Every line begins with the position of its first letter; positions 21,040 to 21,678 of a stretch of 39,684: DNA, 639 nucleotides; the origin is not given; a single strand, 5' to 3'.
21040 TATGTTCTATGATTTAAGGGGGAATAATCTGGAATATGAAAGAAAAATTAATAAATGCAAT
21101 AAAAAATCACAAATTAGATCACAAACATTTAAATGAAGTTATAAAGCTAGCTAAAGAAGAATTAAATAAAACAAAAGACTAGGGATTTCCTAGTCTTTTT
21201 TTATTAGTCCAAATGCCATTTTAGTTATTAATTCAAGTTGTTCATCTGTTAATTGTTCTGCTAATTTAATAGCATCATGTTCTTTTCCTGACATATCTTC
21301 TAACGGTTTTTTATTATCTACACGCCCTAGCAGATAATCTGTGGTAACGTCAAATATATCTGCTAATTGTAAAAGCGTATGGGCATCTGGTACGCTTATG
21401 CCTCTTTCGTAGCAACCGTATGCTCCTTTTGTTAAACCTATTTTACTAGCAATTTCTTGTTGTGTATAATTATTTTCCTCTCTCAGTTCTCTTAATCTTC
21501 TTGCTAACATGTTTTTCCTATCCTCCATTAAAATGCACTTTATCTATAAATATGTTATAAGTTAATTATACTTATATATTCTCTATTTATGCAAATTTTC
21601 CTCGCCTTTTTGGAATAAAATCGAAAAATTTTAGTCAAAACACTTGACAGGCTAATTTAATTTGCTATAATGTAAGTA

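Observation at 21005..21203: Candidate LexA (SOS) box guarding a 35-codon ORF in the lysogeny switch, next to a repressor too short to self-cleave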

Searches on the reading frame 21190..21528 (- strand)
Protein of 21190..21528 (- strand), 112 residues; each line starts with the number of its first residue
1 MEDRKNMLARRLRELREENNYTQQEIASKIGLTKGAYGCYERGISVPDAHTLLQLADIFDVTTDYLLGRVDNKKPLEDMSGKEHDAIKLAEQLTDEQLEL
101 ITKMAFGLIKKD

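Call 7: search_protein_families(library=pfam, proteins=[window:21190-21528:-], max_evalue=0.01)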
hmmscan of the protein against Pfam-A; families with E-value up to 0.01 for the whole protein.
window:21190-21528:- (112 aa): 6 families
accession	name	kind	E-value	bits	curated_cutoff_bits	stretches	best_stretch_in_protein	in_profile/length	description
PF12844.13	HTH_19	-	9.3e-15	54.7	30.2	1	10-70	2-62/64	Helix-turn-helix domain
PF01381.28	HTH_3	-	1.2e-14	54.5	23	1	12-66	1-55/55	Helix-turn-helix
PF13560.12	HTH_31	-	1.7e-11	44.7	27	1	8-63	2-58/64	Helix-turn-helix domain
PF13412.12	HTH_24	-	0.0048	16.9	21.9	1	12-36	9-33/48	Winged helix-turn-helix DNA-binding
PF13443.12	HTH_26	-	0.0076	16.9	22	0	11-69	1-60/63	Cro/C1-type HTH DNA-binding domain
PF04545.22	Sigma70_r4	-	0.0086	16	24.1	0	14-35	14-35/50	Sigma-70, region 4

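Call 8: search_protein_families(library=phrogs, proteins=[window:21190-21528:-], max_evalue=0.01)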
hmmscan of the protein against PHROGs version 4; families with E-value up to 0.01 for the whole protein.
window:21190-21528:- (112 aa): 18 families
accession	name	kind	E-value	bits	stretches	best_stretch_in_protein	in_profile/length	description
phrog_8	-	transcription regulation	9.4e-26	92.1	1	5-97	74-151/346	transcriptional regulator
phrog_2967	-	transcription regulation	1.9e-13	51.5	1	4-105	7-102/225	transcriptional regulator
phrog_3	-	transcription regulation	6.4e-13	50.3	1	3-80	84-159/430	transcriptional repressor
phrog_4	-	transcription regulation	4.2e-11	43.4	1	4-75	133-200/400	transcriptional repressor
phrog_2439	-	transcription regulation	3e-09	37.2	1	3-73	3-73/367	transcriptional regulator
phrog_2328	-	transcription regulation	5.7e-07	30.4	1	7-74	15-80/128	transcriptional repressor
phrog_5823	-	transcription regulation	1.4e-06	28.8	1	6-78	5-78/404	transcriptional regulator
phrog_1994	-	DNA, RNA and nucleotide metabolism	6e-06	27.3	1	11-79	3-70/170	DNA binding protein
phrog_7241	-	transcription regulation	2e-05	25.6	1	12-67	66-121/122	transcriptional regulator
phrog_1373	-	transcription regulation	8.8e-05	23.5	1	9-72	65-128/166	transcriptional regulator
phrog_7396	-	unknown function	9.6e-05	23.1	1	3-73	11-84/227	-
phrog_4836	-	transcription regulation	0.00015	22.4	1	9-69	77-137/194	CII-like regulator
phrog_34939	-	unknown function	0.00034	21.3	1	10-70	12-73/280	-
phrog_2104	-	unknown function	0.00048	21.3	1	3-55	35-87/103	-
phrog_37093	-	transcription regulation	0.00055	20.3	1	11-36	9-34/42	transcriptional regulator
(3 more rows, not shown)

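Call 9: find_encoding_contigs(protein=window:21190-21528:-, flank=4000, max_places=10)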
Protein window:21190-21528:- (112 aa): 23 contigs read that carry it; 10 places shown.
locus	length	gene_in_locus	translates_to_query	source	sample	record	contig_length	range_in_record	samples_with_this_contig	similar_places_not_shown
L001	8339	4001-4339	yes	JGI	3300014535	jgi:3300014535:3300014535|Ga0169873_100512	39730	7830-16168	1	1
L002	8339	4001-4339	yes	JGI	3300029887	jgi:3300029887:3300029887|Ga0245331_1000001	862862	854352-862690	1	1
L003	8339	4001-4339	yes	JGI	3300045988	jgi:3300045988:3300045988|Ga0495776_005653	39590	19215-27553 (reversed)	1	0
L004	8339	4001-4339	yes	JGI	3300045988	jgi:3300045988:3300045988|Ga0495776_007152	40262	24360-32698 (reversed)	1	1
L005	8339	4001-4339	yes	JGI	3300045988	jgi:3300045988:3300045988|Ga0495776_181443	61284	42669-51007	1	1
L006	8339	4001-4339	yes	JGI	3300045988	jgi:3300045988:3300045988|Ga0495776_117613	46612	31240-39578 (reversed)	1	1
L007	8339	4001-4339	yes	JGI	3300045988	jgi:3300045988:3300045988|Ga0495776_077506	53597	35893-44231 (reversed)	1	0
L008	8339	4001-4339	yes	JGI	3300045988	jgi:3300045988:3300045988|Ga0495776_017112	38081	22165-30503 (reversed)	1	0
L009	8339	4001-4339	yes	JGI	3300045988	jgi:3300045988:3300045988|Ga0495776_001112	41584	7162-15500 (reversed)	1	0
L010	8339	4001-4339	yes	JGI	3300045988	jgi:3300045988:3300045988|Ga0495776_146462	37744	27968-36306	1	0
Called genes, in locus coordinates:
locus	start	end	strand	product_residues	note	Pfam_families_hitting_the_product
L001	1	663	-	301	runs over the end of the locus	PF03837:RecT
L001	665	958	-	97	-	-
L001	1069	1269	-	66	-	-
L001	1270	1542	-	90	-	-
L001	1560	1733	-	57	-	-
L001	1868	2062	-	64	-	PF12844:HTH_19 (weak), PF13443:HTH_26, PF13560:HTH_31 (weak), PF01381:HTH_3, PF13744:HTH_37 (weak)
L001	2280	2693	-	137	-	-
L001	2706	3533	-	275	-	PF09669:Phage_pRha, PF03374:ANT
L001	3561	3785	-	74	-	PF12844:HTH_19, PF13443:HTH_26 (weak), PF13560:HTH_31, PF01381:HTH_3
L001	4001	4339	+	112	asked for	PF13560:HTH_31, PF12844:HTH_19, PF01381:HTH_3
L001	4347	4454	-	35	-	-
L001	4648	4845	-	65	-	PF12844:HTH_19 (faint), PF01381:HTH_3, PF13443:HTH_26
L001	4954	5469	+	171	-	PF14472:DUF4429, PF09851:SHOCT (weak)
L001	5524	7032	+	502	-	PF00239:Resolvase, PF07508:Recombinase, PF13408:Zn_ribbon_recom (weak)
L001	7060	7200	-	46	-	-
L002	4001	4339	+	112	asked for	PF13560:HTH_31, PF12844:HTH_19, PF01381:HTH_3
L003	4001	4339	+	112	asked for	PF13560:HTH_31, PF12844:HTH_19, PF01381:HTH_3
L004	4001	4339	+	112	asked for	PF13560:HTH_31, PF12844:HTH_19, PF01381:HTH_3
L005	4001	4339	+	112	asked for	PF13560:HTH_31, PF12844:HTH_19, PF01381:HTH_3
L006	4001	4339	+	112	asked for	PF13560:HTH_31, PF12844:HTH_19, PF01381:HTH_3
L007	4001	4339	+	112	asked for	PF13560:HTH_31, PF12844:HTH_19, PF01381:HTH_3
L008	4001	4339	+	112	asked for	PF13560:HTH_31, PF12844:HTH_19, PF01381:HTH_3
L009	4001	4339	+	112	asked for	PF13560:HTH_31, PF12844:HTH_19, PF01381:HTH_3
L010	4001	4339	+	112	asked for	PF13560:HTH_31, PF12844:HTH_19, PF01381:HTH_3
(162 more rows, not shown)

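Call 22: find_related_loci(query=window:21190-21528:-, collection=genome_contigs, flank=4000)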
Query window:21190-21528:- (112 aa) in genome_contigs; peptide patterns used: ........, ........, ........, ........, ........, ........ (x = any residue, [..] = any of these).
76 stretches matched a pattern; 17 encode a relative of the query (tblastn E <= 1e-3); 17 distinct loci.
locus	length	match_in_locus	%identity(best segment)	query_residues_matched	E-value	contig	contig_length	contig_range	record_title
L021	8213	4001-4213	45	7-77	2e-17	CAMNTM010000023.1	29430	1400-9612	MAG: uncultured Lachnospiraceae bacterium isolate SRR19792994_bin.13_metawrap_v1.3_MAG genome assembly, contig: ERZ12290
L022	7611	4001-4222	42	8-75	2e-14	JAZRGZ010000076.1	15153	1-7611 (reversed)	MAG: Christensenellaceae bacterium isolate T1900045485_YK20190179.MAGScoT_cleanbin_000038 SGB_7343_k141_1044165, whole g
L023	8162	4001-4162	50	16-69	4e-14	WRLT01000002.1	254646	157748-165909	MAG: Bacillota bacterium isolate Th196P3bin37 Ga0099364_10000013, whole genome shotgun sequence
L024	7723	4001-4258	37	8-101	1e-13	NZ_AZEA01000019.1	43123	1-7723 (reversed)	Lentilactobacillus sunkii DSM 19904 Scaffold19, whole genome shotgun sequence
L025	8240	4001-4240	35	8-93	1e-13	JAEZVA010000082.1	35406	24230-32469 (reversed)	MAG: Bacillota bacterium isolate OH_PFB_105 k127_924483, whole genome shotgun sequence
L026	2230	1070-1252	39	7-67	3e-13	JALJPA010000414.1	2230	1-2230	MAG: Colwellia sp. isolate ALOHA_DT_125 DT-Colwellia-7_414, whole genome shotgun sequence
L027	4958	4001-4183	39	7-67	5e-13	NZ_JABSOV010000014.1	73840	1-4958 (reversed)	MAG: Colwellia sp. isolate DT_17 DT-Colwellia-1_scaffold_14, whole genome shotgun sequence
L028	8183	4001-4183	39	7-67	5e-13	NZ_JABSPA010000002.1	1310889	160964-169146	MAG: Colwellia sp. isolate DT_22 DT-Colwellia-6_scaffold_2, whole genome shotgun sequence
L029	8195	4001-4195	43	5-69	6e-13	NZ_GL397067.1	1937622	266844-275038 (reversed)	Pediococcus acidilactici DSM 20284 SCAFFOLD1, whole genome shotgun sequence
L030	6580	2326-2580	38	8-97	8e-13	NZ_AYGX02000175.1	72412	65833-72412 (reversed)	Lactiplantibacillus fabifermentans DSM 21115 NODE_440, whole genome shotgun sequence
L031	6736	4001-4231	35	8-79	1e-12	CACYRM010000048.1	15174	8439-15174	MAG: Ruminococcaceae bacterium isolate RUG12201 genome assembly, contig: RUG12201_asm_48, whole genome shotgun sequence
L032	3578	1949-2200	33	1-79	1e-12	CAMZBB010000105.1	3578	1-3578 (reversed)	MAG TPA_asm: uncultured Clostridia bacterium isolate SRR10912535_bin.75_metaWRAP_v1.3_MAG genome assembly, contig: ERZ14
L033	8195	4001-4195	42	6-69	3e-12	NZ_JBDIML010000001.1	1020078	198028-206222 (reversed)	Ornithinibacillus xuwenensis strain 16A2E NODE_1, whole genome shotgun sequence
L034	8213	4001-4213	35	8-84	3e-12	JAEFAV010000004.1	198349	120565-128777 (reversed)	MAG: Saccharofermentans sp. isolate Tb.RUG.314 NODE_72_length_198349_cov_3.066481, whole genome shotgun sequence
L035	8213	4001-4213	38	1-71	4e-11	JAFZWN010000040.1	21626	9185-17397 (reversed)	MAG: Clostridiales bacterium isolate RGIG8162 Water_buffalos_Rumen-3__c475704, whole genome shotgun sequence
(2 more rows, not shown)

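Call 43: find_related_loci(query=A1, collection=viral_contigs, flank=2500)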
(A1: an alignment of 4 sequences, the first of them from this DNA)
Query A1 (106 aa) in viral_contigs; peptide patterns used: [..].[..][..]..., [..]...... (x = any residue, [..] = any of these).
293 stretches matched a pattern; 56 encode a relative of the query (tblastn E <= 1e-3); 56 distinct loci.
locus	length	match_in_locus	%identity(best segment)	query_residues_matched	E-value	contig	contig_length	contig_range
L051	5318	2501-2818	100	1-106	7e-69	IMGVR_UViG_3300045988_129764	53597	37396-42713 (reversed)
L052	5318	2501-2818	100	1-106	7e-69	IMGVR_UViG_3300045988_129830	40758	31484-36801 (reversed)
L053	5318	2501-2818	100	1-106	7e-69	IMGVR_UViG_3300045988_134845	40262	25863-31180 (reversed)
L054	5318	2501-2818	100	1-106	7e-69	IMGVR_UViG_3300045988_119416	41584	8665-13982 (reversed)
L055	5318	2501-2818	100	1-106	7e-69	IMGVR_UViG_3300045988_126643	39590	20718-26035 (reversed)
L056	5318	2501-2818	100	1-106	7e-69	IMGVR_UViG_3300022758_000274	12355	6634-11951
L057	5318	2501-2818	100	1-106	7e-69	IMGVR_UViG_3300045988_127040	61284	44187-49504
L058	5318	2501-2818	100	1-106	7e-69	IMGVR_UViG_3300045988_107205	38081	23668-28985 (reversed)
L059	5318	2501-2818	100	1-106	7e-69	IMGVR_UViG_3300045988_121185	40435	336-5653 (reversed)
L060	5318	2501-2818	97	1-106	6e-67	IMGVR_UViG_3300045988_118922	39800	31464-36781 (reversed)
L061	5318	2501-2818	83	1-106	6e-57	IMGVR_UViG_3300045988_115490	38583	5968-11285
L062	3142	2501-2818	69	1-106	7e-46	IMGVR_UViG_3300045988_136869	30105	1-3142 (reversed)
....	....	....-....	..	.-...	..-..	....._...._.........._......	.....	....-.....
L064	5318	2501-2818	69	1-106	7e-46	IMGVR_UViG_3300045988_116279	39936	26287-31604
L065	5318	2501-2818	69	1-106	7e-46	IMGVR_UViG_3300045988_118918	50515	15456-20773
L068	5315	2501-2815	66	1-106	2e-42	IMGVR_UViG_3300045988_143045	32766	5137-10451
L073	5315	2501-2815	53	1-106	3e-34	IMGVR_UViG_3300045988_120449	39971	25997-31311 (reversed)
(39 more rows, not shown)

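Call 54: search_dna_similar(query=window:21193-21510:-, collection=phages, mode=protein, max_rows=40, max_evalue=0.00001)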
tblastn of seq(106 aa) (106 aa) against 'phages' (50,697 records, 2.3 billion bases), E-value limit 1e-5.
Records with a match: 124; places in all: 125; records where one place covers at least 80% of the query: 31.
Best place of each record, by identity: <60% 124.
By first word of the organism name: Bacillus 41; Paenibacillus 17; Listeria 12; Bacteriophage 11; Streptococcus 5; Clostridium 5; Lactobacillus 3; Brevibacillus 3; Anoxybacillus 2; Enterococcus 2; and 19 more.
By host as written in the record: - 21; Bacillus anthracis 16; Listeria monocytogenes 10; Paenibacillus larvae 6; Paenibacillus larvae NRRL 2605 5; Bacillus cereus 4; Bacillus thuringiensis 3; Paenibacillus larvae ATCC 9545 3; and 42 more.
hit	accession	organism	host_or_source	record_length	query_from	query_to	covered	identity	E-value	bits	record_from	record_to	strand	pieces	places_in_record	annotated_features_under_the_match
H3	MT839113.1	Bacteriophage sp.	human fecal samples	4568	13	95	78%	43.4%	7e-11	62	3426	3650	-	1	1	record has no annotation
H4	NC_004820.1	Bacillus phage phBC6A51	Bacillus cereus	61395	15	105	86%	37.2%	1e-9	59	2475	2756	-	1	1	Transcriptional regulator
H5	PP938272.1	Bacillus phage PHBA67-T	Bacillus cereus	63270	15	105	86%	37.2%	6e-8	54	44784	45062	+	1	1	hypothetical protein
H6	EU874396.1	Bacillus phage IEBH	Bacillus thuringiensis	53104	15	106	87%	36.5%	6e-11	63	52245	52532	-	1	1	helix-turn-helix domain protein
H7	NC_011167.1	Bacillus phage IEBH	Bacillus thuringiensis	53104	15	106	87%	36.5%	6e-11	63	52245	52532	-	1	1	transcriptional regulator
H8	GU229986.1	Bacillus phage 250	Bacillus cereus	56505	15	106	87%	36.5%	6e-11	63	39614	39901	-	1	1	helix-turn-helix domain protein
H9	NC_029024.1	Bacillus phage 250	Bacillus cereus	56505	15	106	87%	36.5%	6e-11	63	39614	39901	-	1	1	transcriptional regulator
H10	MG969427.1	Anoxybacillus phage A403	Anoxybacillus caldiproteolyticus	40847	16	100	80%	39.1%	3e-8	55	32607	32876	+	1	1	immunity repressor protein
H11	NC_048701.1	Anoxybacillus phage A403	Anoxybacillus caldiproteolyticus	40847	16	100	80%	39.1%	3e-8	55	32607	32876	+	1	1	transcriptional regulator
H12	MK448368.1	Streptococcus satellite phage Javan218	Streptococcus equinus Sb17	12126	16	105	85%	36.7%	4e-6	49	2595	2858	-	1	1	DNA-binding protein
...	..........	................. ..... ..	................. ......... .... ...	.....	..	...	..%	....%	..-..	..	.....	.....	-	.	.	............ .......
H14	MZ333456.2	Enterococcus phage VEsP-1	Enterococcus sp.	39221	16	89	70%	42.7%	2e-6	50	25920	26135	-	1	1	hypothetical protein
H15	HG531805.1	Clostridium phage CDMH1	-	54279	16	99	79%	36.2%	8e-8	54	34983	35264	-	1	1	CDHM1_gp43: putative repressor protein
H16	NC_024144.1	Clostridium phage CDMH1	-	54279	16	99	79%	36.2%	8e-8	54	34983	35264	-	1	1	CDHM1_gp43: transcriptional regulator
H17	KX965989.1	Aeribacillus phage AP45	Aeribacillus pallidus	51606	13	98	81%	35.2%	3e-9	58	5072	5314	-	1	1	transcriptional regulator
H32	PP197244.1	Terrisporobacter phage TPELB_ph1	Terrisporobacter petrolearius ELB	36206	14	98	80%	34.1%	1e-10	62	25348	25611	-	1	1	transcriptional regulator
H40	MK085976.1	Bacillus phage AP631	lab crude sewage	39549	14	95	77%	34.1%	1e-6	50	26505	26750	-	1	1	helix-turn-helix Cro and cI family protein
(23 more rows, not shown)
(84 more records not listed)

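Call 55: get_annotated_region(hit=H32, flank=2500)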
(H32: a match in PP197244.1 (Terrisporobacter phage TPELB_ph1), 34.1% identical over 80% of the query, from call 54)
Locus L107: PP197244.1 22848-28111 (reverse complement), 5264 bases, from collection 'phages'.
description: Terrisporobacter phage TPELB_ph1, complete genome.
organism: Terrisporobacter phage TPELB_ph1 (NCBI taxid 3141808)
taxonomy: Viruses
host: Terrisporobacter petrolearius ELB; source: particle protected DNA isolation from a culture; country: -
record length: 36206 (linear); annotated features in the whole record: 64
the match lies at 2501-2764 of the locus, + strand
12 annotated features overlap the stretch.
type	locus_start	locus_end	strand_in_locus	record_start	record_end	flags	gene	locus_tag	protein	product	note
CDS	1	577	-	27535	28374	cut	-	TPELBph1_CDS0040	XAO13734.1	hypothetical protein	-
CDS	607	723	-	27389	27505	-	-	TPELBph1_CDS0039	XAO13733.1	hypothetical protein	-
CDS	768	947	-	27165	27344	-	-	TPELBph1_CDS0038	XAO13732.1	hypothetical protein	-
CDS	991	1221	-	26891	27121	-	-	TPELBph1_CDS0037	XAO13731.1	transcriptional regulator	-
CDS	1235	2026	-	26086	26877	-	-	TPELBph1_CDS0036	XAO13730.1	anti-repressor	-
CDS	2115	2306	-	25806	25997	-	-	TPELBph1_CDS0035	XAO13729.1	transcriptional regulator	-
CDS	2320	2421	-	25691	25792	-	-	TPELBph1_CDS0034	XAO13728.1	hypothetical protein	-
CDS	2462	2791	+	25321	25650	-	-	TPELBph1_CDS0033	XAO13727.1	transcriptional regulator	-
CDS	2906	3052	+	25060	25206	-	-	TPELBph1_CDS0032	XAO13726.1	hypothetical protein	-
CDS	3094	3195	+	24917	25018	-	-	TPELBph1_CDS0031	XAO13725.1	hypothetical protein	-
CDS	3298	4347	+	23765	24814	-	-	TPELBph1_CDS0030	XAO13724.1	endonuclease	-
CDS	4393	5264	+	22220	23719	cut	-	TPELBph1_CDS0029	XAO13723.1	hypothetical protein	-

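Call 56: get_annotated_region(hit=H15, flank=2500)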
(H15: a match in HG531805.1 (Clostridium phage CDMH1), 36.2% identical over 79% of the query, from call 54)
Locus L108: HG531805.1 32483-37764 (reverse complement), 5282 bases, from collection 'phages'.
description: Clostridium phage CDMH1 complete genome.
organism: Clostridium phage CDMH1 (NCBI taxid 1411095)
taxonomy: Viruses; Duplodnaviria; Heunggongvirae; Uroviricota; Caudoviricetes; Yongloolinvirus; Yongloolinvirus CDMH1
host: -; source: -; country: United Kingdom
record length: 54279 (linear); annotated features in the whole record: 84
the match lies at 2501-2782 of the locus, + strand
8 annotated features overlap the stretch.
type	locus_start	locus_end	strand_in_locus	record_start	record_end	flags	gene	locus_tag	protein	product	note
CDS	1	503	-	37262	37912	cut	CDHM1_gp49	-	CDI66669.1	putative anti-repressor protein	-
CDS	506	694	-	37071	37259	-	CDHM1_gp48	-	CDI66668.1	conserved hypothetical protein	-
CDS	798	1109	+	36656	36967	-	CDHM1_gp47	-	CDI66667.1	conserved hypothetical protein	-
CDS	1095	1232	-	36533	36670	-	CDHM1_gp46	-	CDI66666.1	conserved hypothetical protein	-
CDS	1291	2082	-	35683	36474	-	CDHM1_gp45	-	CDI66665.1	putative anti-repressor protein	-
CDS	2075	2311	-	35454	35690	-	CDHM1_gp44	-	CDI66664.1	putative transcriptional regulator protein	-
CDS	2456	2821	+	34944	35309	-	CDHM1_gp43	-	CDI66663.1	putative repressor protein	-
CDS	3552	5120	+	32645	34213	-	CDHM1_gp42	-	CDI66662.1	putative regulatory protein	-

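Call 57: get_annotated_region(hit=H40, flank=2500)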
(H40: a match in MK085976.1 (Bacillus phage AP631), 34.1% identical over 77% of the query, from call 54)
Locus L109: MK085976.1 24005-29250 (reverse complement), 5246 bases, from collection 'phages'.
description: Bacillus phage AP631, complete genome.
organism: Bacillus phage AP631 (NCBI taxid 2483609)
taxonomy: Viruses; Duplodnaviria; Heunggongvirae; Uroviricota; Caudoviricetes; Wbetavirus
host: -; source: lab crude sewage; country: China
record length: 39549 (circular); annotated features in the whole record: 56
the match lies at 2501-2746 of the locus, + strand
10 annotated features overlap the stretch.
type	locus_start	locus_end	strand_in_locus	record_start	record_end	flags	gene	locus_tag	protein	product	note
CDS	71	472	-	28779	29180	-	-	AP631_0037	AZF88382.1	hypothetical protein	-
CDS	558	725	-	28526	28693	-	-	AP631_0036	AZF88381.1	hypothetical protein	-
CDS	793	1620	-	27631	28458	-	-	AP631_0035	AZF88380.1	putative antirepressor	-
CDS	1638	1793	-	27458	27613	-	-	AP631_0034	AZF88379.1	hypothetical protein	-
CDS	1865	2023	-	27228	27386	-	-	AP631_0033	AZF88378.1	hypothetical protein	-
CDS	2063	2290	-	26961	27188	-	-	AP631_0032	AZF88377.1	helix-turn-helix Cro and cI family protein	-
CDS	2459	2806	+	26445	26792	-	-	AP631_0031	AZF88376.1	helix-turn-helix Cro and cI family protein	-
CDS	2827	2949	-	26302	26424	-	-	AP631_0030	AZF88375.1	hypothetical protein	-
CDS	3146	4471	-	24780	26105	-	-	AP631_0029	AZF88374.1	hypothetical protein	-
CDS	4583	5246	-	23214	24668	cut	-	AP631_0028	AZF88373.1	putative site-specific recombinase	-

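Call 62: find_homologous_proteins(query=window:21190-21528:-, max_evalue=1e-8)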
Query window:21190-21528:- (112 aa): 18 proteins with E <= 1e-8 among 38 candidates.
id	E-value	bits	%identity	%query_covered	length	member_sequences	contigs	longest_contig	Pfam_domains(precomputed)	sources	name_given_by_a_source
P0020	1.9e-61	223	99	95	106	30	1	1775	PF12844.14,PF01381.29,PF13560.13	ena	-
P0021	2.5e-61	222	99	95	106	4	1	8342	PF12844.14,PF01381.29,PF13560.13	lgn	-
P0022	5.6e-54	199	92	95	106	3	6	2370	PF12844.14,PF01381.29,PF13560.13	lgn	-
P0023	4.8e-48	179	81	95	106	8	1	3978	PF12844.14,PF01381.29,PF13560.13,PF13443.13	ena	-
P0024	9.0e-48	179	82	95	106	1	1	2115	PF12844.14,PF01381.29,PF13560.13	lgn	-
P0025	2.5e-46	174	77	95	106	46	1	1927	PF12844.14,PF01381.29,PF13560.13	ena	-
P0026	4.1e-46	173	77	95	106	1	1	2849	PF12844.14,PF01381.29,PF13560.13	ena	-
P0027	8.8e-45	169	77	95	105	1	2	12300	PF12844.14,PF01381.29,PF13560.13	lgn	-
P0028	4.8e-39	151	71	95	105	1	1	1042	PF12844.14,PF01381.29,PF13560.13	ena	-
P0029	1.9e-38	149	68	95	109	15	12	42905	PF12844.14,PF01381.29,PF13560.13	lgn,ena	-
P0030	4.4e-37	144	77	80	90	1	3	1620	PF12844.14,PF01381.29,PF13560.13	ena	-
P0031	8.9e-36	140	57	94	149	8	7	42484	PF12844.14,PF01381.29,PF13560.13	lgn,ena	-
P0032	5.0e-33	131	64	95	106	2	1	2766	PF12844.14,PF01381.29,PF13560.13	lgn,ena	-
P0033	9.5e-32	127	62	94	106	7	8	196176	PF12844.14,PF01381.29,PF13560.13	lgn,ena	-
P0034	3.0e-31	126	62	94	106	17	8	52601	PF12844.14,PF01381.29,PF13560.13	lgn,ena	-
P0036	5.4e-31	125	57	93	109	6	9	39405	PF12844.14,PF01381.29,PF13560.13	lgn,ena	-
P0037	1.4e-11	62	45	81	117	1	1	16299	PF12844.14,PF01381.29,PF13560.13,PF13443.13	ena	-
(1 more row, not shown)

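Call 65: find_encoding_contigs(protein=P0025, flank=1500, max_places=2)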
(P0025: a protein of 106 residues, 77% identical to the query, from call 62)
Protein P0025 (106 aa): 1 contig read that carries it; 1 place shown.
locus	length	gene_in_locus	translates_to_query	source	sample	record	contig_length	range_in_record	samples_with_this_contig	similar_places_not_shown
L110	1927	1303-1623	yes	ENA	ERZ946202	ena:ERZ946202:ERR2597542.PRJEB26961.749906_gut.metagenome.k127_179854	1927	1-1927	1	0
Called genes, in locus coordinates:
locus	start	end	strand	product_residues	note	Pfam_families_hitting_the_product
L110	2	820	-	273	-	?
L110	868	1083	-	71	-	PF12844:HTH_19, PF13443:HTH_26 (weak), PF13560:HTH_31, PF01381:HTH_3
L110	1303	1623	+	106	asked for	PF12844:HTH_19, PF13560:HTH_31, PF01381:HTH_3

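Call 66: find_encoding_contigs(protein=P0027, flank=1500, max_places=2)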
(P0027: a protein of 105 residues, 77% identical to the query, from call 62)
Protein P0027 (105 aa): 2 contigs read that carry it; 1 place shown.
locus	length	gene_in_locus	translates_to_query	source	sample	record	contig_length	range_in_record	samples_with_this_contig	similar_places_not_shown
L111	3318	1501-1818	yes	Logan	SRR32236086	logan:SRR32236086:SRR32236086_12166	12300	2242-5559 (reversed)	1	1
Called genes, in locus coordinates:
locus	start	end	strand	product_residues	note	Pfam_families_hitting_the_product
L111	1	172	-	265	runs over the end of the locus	PF02498:Bro-N, PF03374:ANT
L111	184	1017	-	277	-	PF09669:Phage_pRha, PF03374:ANT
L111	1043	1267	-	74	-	PF12844:HTH_19, PF13443:HTH_26 (weak), PF13560:HTH_31, PF01381:HTH_3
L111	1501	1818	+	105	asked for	PF12844:HTH_19, PF13560:HTH_31, PF01381:HTH_3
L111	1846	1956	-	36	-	-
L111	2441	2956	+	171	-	PF14472:DUF4429, PF09851:SHOCT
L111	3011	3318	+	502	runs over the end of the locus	PF00239:Resolvase, PF07508:Recombinase, PF13408:Zn_ribbon_recom (weak)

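Call 67: find_encoding_contigs(protein=P0031, flank=1500, max_places=2)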
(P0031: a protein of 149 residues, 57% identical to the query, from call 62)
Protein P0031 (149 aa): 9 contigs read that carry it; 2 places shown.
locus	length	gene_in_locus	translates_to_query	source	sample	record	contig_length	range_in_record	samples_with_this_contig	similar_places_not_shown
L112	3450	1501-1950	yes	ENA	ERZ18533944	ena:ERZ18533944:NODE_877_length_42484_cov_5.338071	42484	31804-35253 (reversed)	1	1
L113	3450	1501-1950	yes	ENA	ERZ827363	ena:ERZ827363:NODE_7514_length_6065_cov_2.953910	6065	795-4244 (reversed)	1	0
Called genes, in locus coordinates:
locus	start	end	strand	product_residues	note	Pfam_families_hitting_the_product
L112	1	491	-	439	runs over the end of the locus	-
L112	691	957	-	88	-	-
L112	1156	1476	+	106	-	-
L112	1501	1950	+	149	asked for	PF13560:HTH_31, PF01381:HTH_3, PF12844:HTH_19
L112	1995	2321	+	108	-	PF13560:HTH_31, PF12844:HTH_19, PF01381:HTH_3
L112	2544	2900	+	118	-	PF13560:HTH_31, PF01381:HTH_3, PF12844:HTH_19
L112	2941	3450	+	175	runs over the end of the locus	PF06114:Peptidase_M78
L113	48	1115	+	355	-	-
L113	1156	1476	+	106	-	-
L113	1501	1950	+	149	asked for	PF13560:HTH_31, PF01381:HTH_3, PF12844:HTH_19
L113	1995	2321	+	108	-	PF13560:HTH_31, PF12844:HTH_19, PF01381:HTH_3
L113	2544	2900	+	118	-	PF13560:HTH_31, PF01381:HTH_3, PF12844:HTH_19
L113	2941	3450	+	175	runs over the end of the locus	PF06114:Peptidase_M78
